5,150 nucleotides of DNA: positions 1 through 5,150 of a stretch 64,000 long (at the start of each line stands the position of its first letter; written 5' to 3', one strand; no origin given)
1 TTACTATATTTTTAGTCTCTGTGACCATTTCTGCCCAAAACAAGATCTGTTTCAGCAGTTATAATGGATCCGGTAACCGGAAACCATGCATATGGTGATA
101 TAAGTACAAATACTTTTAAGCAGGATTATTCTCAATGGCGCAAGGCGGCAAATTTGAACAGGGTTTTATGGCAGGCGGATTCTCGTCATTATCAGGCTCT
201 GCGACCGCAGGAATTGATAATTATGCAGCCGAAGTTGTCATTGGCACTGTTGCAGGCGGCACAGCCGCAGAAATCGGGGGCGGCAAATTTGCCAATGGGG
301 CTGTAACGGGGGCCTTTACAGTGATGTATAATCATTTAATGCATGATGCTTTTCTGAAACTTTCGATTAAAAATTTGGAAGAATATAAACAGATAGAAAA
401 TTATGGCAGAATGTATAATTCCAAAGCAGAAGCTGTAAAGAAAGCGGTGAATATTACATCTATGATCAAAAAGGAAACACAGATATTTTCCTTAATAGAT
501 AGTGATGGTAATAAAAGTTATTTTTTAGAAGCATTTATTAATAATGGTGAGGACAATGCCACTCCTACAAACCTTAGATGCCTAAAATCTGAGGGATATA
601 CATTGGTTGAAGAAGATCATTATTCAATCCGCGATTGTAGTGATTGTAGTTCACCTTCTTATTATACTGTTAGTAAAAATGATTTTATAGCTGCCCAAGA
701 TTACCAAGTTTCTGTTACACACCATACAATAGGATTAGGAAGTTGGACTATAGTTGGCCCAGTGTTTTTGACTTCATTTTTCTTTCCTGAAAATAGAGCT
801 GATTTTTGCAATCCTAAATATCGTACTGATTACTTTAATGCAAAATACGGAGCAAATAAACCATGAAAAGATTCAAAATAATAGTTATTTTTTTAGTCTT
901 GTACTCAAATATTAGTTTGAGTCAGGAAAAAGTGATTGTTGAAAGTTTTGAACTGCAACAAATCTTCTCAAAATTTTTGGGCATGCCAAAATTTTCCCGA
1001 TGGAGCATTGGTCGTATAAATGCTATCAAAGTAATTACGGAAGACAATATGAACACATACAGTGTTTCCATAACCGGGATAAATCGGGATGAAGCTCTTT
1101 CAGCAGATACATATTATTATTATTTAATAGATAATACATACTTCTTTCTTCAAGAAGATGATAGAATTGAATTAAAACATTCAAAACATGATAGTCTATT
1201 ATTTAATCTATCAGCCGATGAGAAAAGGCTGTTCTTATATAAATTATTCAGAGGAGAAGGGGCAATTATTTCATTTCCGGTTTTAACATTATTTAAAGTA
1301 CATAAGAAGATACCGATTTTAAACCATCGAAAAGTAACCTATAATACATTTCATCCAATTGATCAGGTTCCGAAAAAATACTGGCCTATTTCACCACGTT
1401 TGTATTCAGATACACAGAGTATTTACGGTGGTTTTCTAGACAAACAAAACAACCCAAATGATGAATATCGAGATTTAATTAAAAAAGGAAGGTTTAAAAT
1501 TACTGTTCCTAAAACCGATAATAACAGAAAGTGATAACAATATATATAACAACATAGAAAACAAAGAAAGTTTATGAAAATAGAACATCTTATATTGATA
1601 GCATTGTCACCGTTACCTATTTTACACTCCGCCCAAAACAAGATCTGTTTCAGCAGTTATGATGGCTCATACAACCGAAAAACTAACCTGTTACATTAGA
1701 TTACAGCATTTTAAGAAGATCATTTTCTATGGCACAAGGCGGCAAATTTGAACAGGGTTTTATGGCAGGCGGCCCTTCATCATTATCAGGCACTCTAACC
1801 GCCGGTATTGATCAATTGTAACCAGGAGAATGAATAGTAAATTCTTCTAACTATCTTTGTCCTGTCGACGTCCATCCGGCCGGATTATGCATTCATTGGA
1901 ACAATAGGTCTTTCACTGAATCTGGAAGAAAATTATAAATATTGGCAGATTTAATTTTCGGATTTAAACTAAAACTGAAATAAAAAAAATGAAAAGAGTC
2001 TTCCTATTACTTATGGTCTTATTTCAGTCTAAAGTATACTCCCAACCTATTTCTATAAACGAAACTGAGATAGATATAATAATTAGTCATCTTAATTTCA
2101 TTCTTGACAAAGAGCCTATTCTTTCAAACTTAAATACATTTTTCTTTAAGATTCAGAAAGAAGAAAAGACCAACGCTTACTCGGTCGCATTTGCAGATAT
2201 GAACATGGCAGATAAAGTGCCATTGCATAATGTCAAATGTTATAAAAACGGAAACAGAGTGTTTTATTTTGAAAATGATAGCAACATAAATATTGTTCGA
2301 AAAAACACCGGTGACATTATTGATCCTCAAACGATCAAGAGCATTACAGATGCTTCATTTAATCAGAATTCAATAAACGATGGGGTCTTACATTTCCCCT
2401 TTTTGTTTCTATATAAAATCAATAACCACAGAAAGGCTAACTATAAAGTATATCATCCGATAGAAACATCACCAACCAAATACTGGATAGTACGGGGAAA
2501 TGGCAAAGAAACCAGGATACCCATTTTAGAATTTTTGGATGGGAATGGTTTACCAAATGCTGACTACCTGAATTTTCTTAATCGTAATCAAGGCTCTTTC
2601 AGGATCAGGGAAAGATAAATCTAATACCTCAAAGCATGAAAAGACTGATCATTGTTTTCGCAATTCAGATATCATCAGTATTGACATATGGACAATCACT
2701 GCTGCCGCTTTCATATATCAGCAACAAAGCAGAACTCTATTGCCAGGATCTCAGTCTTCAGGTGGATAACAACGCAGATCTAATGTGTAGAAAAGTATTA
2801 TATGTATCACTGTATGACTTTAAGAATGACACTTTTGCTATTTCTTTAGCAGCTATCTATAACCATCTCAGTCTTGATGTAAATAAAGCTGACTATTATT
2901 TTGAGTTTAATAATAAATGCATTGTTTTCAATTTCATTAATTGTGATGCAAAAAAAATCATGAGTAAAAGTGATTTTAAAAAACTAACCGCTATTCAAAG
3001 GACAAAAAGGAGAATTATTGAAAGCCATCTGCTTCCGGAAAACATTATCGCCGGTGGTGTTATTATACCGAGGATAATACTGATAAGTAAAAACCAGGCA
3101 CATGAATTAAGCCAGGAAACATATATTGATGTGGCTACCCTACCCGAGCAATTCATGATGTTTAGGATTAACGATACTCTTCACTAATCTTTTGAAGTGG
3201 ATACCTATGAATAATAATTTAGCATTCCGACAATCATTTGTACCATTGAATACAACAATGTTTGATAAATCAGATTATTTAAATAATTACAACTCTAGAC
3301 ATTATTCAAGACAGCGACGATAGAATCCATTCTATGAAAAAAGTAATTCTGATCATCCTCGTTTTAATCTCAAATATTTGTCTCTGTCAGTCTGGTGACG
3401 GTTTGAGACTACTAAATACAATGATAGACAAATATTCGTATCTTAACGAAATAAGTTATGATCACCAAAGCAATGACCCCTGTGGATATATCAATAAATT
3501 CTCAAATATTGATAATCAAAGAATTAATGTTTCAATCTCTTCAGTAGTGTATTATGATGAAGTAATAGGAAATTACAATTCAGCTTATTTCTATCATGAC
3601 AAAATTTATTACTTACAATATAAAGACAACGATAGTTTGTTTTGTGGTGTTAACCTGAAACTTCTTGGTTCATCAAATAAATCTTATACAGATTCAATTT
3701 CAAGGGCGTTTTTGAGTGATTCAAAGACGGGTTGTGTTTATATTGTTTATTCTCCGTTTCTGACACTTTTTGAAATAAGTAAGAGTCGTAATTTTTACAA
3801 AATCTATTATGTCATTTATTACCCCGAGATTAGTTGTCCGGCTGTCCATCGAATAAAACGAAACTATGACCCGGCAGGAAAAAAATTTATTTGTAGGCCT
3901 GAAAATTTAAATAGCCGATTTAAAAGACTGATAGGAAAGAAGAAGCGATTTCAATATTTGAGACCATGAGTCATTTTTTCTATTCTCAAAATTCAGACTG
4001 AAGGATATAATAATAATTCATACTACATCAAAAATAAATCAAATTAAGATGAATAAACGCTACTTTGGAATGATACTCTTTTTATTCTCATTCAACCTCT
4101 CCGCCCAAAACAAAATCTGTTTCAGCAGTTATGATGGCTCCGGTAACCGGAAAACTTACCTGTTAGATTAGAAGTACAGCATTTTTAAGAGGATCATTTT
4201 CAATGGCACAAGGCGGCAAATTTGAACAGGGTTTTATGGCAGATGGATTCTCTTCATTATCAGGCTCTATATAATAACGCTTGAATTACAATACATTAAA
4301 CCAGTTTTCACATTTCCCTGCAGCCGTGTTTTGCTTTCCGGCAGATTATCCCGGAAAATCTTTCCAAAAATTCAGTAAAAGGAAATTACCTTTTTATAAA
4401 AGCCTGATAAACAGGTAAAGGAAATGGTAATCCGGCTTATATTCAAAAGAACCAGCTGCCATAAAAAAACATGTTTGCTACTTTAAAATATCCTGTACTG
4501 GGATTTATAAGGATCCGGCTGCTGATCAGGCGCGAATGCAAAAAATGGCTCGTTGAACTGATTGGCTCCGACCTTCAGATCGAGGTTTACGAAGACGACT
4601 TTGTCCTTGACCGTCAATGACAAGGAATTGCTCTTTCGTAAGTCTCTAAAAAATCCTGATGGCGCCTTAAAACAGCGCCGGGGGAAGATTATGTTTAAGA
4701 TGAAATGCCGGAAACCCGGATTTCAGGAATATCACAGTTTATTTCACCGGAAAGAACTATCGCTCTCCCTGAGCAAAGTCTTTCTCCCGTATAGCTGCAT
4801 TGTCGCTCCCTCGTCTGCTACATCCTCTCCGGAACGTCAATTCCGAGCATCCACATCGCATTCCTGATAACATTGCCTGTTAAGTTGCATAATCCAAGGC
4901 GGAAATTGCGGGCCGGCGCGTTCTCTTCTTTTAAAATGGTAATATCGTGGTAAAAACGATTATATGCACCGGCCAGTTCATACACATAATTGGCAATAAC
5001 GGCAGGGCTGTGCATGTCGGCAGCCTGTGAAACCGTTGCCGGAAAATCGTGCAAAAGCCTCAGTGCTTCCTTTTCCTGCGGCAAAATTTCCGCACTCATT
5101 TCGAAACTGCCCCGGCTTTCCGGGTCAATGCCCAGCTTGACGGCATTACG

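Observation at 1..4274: AT-rich island: one complete toxin cassette plus two orphan stubs built on a thrice-repeated ~190-bp module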

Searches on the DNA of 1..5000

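Call 52: search_rna_families(source=window, start=1, end=5000, threshold=evalue, max_evalue=1)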
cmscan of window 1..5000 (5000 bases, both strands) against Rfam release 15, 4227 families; matches with E-value up to 1: 0.
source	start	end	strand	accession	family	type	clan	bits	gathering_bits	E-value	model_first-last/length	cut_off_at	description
